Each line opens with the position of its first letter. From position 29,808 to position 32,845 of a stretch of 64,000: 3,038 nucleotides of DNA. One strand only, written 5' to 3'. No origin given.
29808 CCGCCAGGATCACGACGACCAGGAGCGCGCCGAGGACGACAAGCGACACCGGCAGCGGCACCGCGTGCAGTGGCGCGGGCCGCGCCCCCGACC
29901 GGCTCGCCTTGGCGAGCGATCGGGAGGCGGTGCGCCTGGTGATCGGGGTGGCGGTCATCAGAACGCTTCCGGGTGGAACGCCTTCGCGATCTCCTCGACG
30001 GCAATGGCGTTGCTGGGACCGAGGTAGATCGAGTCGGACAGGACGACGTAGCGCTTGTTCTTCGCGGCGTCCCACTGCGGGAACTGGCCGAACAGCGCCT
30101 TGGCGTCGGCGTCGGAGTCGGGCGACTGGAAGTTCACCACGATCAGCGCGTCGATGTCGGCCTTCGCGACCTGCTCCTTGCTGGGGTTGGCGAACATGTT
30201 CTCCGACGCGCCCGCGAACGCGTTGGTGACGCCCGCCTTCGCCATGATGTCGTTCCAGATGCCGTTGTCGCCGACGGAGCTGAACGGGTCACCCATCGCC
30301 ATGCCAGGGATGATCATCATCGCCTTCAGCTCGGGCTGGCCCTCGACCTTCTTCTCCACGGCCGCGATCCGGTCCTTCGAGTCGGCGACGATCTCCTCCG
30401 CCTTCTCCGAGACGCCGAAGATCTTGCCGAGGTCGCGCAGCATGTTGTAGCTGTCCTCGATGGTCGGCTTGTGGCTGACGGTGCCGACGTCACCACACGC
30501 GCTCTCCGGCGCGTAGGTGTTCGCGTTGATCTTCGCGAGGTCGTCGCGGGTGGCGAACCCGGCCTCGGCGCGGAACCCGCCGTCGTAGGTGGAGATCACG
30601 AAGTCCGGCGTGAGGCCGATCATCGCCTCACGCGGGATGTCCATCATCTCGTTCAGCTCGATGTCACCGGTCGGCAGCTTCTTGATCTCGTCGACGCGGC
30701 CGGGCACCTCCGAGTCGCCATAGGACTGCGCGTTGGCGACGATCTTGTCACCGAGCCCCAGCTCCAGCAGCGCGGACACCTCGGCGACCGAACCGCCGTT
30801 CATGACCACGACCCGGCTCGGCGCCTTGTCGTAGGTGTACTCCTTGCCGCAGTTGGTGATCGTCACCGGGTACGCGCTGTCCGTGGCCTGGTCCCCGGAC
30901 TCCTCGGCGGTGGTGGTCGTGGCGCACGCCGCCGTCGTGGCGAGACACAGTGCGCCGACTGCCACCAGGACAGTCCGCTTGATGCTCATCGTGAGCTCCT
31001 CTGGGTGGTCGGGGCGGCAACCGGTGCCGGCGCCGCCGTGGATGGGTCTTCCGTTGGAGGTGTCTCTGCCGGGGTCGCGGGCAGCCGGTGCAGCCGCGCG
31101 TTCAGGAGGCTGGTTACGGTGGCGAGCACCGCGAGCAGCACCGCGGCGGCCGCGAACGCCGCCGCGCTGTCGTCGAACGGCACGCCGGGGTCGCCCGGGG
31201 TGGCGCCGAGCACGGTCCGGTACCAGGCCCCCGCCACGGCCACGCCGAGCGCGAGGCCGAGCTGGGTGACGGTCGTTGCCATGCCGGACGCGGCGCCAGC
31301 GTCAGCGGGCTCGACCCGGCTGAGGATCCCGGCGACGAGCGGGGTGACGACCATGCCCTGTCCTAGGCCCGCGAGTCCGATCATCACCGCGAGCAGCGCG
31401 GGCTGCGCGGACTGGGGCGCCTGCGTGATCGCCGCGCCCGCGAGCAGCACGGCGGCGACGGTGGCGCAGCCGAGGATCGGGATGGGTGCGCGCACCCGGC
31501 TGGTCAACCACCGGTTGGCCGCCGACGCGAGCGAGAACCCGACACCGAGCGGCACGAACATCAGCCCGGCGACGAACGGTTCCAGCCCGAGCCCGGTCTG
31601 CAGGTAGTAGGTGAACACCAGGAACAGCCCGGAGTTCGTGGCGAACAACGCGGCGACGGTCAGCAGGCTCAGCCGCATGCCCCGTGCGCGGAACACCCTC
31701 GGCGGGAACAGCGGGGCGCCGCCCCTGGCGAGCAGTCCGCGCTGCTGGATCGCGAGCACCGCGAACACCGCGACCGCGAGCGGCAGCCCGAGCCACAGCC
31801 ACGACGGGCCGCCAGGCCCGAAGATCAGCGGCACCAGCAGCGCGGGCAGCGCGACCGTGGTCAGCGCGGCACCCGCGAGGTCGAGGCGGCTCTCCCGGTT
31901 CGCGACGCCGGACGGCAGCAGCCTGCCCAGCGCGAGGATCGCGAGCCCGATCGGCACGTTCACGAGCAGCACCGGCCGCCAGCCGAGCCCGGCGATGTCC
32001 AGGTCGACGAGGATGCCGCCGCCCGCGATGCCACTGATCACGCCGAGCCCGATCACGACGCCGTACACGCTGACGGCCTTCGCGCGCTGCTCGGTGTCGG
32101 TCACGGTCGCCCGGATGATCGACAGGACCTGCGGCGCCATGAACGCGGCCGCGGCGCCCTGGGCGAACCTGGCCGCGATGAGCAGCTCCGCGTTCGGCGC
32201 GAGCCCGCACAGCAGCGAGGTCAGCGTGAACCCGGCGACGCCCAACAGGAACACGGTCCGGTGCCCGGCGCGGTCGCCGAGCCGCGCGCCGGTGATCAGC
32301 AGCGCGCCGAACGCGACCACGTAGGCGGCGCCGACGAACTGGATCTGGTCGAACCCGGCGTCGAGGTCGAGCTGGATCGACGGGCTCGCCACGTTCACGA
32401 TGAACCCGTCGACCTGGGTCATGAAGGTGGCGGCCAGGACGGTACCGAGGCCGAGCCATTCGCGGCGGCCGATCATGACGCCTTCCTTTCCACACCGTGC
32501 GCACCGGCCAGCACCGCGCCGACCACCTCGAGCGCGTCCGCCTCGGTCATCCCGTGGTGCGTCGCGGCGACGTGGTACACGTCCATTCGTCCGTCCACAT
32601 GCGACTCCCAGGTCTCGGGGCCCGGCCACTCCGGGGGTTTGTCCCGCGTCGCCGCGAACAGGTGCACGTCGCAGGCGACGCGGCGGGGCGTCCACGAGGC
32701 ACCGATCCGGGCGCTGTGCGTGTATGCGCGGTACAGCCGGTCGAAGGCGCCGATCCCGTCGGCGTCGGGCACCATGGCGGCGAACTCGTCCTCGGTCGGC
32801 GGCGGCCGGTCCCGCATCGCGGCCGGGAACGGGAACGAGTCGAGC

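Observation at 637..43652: All five isonitrile-lipopeptide core functions present, but rearranged into a PKS / NRPS / YcaO / metal-transport supercluster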

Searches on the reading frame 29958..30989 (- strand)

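Call 5: search_protein_families(library=pfam, proteins=[window:29958-30989:-], max_evalue=0.001)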
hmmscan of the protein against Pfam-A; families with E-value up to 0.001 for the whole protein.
window:29958-30989:- (343 aa): 1 family
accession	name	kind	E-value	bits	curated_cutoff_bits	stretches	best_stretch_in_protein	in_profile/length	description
PF01497.23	Peripla_BP_2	-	2e-20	73.6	27.5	1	73-317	11-231/235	Periplasmic binding protein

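Call 62: search_protein_families(library=ncbifam, proteins=[window:29958-30989:-], max_evalue=0.00001)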
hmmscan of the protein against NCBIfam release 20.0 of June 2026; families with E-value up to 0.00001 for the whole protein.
window:29958-30989:- (343 aa): 5 families
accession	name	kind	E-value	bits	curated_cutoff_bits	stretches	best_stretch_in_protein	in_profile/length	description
TIGR03868.1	F420-O_ABCperi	hypoth_equivalog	6.8e-30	104.3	392.4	1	41-318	1-263/287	putative F420-0 ABC transporter substrate-binding protein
NF052484.1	sider_BP_EitA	equivalog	1.1e-19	70.8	640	1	33-285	12-261/328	siderophore ABC transporter substrate-binding protein EitA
TIGR04281.1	peripla_PGF_1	equivalog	1.3e-17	64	325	1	40-343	3-269/330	PGF-CTERM-anchored ABC transporter substrate-binding protein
TIGR03659.1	IsdE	equivalog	2.6e-08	33.4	298.65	1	177-317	127-267/292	heme ABC transporter substrate-binding protein IsdE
NF047879.1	catechol_SstD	exception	3.1e-06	26.4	450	0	52-225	66-222/343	ferrated catecholamine ABC transporter substrate-binding lipoprotein SstD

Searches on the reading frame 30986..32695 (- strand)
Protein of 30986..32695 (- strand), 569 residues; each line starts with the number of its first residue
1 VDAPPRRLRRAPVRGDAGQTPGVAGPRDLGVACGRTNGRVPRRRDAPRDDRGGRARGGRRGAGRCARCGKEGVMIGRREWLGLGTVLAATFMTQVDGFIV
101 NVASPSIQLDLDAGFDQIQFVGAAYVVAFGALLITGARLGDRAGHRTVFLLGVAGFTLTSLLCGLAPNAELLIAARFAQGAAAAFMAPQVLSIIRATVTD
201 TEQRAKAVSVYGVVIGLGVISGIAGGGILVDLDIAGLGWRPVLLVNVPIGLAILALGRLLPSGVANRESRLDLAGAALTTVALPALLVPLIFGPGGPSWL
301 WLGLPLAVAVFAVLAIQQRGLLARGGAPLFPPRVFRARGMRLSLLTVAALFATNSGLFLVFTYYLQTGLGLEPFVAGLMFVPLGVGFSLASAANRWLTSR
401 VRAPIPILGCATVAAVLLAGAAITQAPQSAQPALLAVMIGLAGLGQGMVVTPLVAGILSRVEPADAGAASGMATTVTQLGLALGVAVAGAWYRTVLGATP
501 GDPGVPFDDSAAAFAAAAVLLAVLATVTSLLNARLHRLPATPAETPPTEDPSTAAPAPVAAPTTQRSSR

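Call 5: search_protein_families(library=pfam, proteins=[window:30986-32695:-], max_evalue=0.001)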
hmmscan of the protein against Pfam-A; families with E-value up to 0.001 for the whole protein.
window:30986-32695:- (569 aa): 1 family
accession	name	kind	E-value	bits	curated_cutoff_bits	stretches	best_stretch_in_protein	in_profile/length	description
PF07690.21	MFS_1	-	5e-42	144.5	33.4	2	87-484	2-346/347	Major Facilitator Superfamily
